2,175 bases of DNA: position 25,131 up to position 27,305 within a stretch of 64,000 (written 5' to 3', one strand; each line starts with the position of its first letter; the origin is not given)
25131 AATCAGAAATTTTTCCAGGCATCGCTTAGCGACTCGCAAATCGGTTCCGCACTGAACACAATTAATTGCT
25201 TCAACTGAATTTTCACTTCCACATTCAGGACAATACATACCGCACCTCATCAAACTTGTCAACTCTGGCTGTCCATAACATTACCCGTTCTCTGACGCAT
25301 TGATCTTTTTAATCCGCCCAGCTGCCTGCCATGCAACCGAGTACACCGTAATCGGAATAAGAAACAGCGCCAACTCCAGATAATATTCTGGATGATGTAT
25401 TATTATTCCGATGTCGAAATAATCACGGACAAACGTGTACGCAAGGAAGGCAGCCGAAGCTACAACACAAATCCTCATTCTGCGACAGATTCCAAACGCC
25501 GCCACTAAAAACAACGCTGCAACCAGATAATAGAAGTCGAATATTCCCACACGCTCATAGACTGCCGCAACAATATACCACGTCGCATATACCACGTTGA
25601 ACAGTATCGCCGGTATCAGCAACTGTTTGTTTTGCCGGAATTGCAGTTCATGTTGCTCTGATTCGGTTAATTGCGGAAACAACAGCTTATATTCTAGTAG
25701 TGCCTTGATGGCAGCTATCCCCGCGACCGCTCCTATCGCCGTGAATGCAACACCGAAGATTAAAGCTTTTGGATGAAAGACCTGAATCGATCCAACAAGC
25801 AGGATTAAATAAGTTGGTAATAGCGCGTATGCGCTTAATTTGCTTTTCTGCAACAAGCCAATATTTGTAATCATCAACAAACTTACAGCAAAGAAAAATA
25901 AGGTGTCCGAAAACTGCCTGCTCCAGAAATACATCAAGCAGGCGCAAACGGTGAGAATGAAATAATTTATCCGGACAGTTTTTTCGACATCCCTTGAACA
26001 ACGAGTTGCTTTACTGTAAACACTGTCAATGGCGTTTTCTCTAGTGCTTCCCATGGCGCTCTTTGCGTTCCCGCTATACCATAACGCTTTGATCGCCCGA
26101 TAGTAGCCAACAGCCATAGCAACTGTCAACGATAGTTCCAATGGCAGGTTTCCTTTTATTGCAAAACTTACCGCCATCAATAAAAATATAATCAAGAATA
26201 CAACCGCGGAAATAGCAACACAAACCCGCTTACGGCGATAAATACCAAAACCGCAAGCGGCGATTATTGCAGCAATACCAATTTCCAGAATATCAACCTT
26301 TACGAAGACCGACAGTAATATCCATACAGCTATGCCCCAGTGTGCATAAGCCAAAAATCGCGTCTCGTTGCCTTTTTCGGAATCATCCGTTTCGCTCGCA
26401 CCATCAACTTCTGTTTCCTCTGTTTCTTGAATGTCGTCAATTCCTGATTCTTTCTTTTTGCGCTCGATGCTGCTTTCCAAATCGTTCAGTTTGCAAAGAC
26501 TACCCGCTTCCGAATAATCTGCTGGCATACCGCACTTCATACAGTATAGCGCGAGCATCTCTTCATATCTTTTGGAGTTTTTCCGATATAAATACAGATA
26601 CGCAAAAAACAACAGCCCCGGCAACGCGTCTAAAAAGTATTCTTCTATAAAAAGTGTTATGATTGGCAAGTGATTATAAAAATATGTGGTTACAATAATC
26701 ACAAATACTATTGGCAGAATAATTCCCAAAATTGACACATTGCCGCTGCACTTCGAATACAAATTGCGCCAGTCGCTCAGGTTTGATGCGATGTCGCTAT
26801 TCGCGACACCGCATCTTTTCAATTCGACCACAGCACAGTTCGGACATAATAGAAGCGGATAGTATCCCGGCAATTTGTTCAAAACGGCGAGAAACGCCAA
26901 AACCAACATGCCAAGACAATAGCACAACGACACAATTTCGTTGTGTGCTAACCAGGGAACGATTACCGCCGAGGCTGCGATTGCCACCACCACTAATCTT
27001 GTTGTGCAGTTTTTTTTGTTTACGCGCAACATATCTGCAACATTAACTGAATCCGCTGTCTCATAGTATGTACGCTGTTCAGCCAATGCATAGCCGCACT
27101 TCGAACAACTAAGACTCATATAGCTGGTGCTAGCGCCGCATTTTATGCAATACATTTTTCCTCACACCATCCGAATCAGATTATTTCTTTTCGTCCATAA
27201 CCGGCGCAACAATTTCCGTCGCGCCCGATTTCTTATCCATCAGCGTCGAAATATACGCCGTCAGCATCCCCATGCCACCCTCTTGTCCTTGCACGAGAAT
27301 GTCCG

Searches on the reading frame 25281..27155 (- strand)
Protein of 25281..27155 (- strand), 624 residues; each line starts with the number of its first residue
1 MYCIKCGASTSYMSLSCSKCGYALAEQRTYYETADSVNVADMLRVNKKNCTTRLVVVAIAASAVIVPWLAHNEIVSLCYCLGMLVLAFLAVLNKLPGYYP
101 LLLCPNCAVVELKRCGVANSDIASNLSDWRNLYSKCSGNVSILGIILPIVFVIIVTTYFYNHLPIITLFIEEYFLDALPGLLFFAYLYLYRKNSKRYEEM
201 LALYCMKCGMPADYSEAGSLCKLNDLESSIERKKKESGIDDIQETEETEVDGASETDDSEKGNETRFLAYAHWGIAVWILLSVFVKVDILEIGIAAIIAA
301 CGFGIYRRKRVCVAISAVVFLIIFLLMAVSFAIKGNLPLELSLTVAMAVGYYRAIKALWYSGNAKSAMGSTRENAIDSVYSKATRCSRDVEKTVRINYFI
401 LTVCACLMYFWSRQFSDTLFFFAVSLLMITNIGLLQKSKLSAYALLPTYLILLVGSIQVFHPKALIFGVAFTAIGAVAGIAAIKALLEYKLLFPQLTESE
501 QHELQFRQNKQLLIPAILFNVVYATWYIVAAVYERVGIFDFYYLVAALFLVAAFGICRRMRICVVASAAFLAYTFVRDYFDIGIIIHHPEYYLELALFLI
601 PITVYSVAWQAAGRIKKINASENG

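Call 9: search_protein_families(library=pfam, proteins=[window:25281-27155:-], max_evalue=0.01)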
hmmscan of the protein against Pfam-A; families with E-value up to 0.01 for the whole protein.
window:25281-27155:- (624 aa): 0 families

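Call 15: find_encoding_contigs(protein=window:25281-27155:-, flank=10000, max_places=8)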
Protein window:25281-27155:- (624 aa): 2 contigs read that carry it; 2 places shown.
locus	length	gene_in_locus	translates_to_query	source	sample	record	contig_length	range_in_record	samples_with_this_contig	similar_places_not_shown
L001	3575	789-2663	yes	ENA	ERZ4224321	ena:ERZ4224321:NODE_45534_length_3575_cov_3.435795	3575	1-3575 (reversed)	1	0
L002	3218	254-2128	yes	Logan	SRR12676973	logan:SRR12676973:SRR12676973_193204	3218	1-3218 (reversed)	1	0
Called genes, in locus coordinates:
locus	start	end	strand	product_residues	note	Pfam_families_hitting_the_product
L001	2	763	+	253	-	?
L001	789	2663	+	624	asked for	-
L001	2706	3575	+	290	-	?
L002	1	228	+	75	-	?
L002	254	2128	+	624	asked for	-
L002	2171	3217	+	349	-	?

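Call 42: search_protein_families(library=ncbifam, proteins=[window:25281-27155:-], max_evalue=0.01)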
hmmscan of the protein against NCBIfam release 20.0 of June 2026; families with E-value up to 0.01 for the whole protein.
window:25281-27155:- (624 aa): 0 families

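Call 45: find_homologous_proteins(query=window:25281-27155:-)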
Query window:25281-27155:- (624 aa): 1 proteins with E <= 0.001 among 8000 candidates.
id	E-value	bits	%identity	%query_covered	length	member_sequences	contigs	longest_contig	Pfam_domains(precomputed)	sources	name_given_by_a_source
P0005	0.0e+0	1383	100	100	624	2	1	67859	-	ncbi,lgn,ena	ncbi:MAG: hypothetical protein WCP79_06255 [Bacillota bacterium]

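Call 59: search_protein_families(library=padloc, proteins=[window:25281-27155:-], max_evalue=0.001)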
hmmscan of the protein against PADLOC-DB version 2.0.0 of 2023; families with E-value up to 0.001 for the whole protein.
window:25281-27155:- (624 aa): 0 families
